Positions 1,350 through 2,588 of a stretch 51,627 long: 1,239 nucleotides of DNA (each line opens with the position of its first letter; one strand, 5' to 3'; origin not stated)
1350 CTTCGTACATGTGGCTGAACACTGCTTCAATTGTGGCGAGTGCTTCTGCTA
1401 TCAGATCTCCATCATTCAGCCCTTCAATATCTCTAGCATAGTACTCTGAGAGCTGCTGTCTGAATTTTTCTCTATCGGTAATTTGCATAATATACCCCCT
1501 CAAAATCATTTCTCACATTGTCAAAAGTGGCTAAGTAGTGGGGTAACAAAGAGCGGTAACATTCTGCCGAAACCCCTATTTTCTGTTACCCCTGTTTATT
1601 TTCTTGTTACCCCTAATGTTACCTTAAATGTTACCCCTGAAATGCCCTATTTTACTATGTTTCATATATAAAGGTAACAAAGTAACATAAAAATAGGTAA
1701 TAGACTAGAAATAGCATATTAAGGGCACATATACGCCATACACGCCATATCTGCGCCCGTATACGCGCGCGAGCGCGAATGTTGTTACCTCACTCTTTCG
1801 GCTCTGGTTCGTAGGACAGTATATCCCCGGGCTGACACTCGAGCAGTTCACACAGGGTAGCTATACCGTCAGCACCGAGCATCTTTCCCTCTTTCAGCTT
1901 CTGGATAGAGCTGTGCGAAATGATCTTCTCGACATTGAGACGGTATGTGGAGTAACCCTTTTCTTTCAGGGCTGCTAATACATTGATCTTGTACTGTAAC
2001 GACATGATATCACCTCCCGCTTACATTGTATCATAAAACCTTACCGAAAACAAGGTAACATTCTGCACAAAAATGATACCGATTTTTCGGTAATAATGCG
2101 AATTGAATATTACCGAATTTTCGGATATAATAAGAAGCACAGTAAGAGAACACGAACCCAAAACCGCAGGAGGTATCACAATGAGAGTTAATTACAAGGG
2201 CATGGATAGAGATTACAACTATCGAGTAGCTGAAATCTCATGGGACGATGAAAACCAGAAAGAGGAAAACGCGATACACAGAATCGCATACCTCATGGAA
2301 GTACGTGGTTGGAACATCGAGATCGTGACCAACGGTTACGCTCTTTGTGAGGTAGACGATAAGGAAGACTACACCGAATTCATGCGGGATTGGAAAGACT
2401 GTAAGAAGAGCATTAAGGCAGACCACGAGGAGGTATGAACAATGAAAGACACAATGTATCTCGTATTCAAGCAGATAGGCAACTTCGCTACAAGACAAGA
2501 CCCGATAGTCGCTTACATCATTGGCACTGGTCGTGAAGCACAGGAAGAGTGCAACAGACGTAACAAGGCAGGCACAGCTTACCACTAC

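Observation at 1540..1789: Two ~250-bp iteron-rich direct repeats 24.1 kb apart (copy A; partner at 25658-25910)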

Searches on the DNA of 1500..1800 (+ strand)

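Call 9: search_dna_similar(query=window:1500-1800:+, collection=phages, mode=distant, max_evalue=0.001)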
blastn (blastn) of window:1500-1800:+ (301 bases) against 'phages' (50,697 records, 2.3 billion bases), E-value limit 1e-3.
No match.

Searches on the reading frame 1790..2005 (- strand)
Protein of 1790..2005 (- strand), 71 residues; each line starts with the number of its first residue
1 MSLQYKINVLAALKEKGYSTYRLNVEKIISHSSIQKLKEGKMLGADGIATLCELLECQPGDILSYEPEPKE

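Call 8: search_protein_families(library=pfam, proteins=[window:1790-2005:-], max_evalue=0.01)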
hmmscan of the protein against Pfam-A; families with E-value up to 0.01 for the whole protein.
window:1790-2005:- (71 aa): 1 family
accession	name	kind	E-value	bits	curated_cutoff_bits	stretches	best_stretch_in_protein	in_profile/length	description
PF13443.12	HTH_26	-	2.3e-10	41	22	1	13-68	6-63/63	Cro/C1-type HTH DNA-binding domain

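Call 29: search_protein_families(library=phrogs, proteins=[window:1790-2005:-], max_evalue=0.001)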
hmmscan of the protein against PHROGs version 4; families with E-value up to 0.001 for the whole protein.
window:1790-2005:- (71 aa): 0 families

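Call 59: find_encoding_contigs(protein=window:1790-2005:-, flank=3000, max_places=10)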
Protein window:1790-2005:- (71 aa): 22 contigs read that carry it; 10 places shown.
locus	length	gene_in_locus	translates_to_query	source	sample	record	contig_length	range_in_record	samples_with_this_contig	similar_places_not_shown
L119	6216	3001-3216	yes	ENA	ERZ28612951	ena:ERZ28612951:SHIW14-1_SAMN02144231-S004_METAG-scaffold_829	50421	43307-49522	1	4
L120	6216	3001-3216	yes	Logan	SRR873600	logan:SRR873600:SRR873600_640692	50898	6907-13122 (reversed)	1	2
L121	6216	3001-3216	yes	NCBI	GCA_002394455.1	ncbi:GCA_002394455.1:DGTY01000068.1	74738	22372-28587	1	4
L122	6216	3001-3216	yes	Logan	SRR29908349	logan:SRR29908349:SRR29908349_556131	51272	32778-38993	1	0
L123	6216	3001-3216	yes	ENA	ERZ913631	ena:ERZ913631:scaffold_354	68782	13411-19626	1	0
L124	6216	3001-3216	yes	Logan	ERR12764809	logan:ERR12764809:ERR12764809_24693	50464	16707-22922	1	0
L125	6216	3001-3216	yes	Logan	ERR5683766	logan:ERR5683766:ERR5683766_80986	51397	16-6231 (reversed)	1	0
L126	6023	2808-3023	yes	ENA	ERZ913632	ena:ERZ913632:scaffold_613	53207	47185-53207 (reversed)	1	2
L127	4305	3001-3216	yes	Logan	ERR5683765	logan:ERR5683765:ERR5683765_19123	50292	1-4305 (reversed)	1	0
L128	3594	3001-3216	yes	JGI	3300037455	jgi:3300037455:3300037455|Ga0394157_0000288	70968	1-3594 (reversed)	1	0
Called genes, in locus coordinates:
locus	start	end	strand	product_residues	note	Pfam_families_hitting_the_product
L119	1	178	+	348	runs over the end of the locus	PF14659:Phage_int_SAM_3, PF00589:Phage_integrase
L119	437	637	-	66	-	-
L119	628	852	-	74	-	-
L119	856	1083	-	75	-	-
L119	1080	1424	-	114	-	-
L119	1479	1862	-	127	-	-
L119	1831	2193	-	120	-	-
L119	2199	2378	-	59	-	-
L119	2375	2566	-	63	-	-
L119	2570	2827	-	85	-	-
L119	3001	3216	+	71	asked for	PF13443:HTH_26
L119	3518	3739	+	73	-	-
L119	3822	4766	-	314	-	PF01510:Amidase_2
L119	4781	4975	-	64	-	-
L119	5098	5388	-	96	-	-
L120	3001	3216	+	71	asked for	PF13443:HTH_26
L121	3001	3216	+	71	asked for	PF13443:HTH_26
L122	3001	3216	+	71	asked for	PF13443:HTH_26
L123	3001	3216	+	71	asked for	PF13443:HTH_26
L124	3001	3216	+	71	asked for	PF13443:HTH_26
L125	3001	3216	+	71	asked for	PF13443:HTH_26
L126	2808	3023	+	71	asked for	PF13443:HTH_26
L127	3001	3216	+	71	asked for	PF13443:HTH_26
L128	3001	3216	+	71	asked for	PF13443:HTH_26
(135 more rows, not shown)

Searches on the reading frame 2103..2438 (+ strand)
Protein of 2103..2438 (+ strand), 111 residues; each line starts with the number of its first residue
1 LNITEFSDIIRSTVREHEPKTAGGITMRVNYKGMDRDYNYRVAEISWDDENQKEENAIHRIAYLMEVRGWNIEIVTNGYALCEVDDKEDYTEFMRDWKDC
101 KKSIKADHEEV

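Call 8: search_protein_families(library=pfam, proteins=[window:2103-2438:+], max_evalue=0.01)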
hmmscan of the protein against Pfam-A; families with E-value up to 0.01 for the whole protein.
window:2103-2438:+ (111 aa): 1 family
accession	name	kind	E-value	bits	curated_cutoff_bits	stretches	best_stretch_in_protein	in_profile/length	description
PF11746.14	DUF3303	-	0.0025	18.3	21.2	1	76-100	46-70/92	Domain of unknown function (DUF3303)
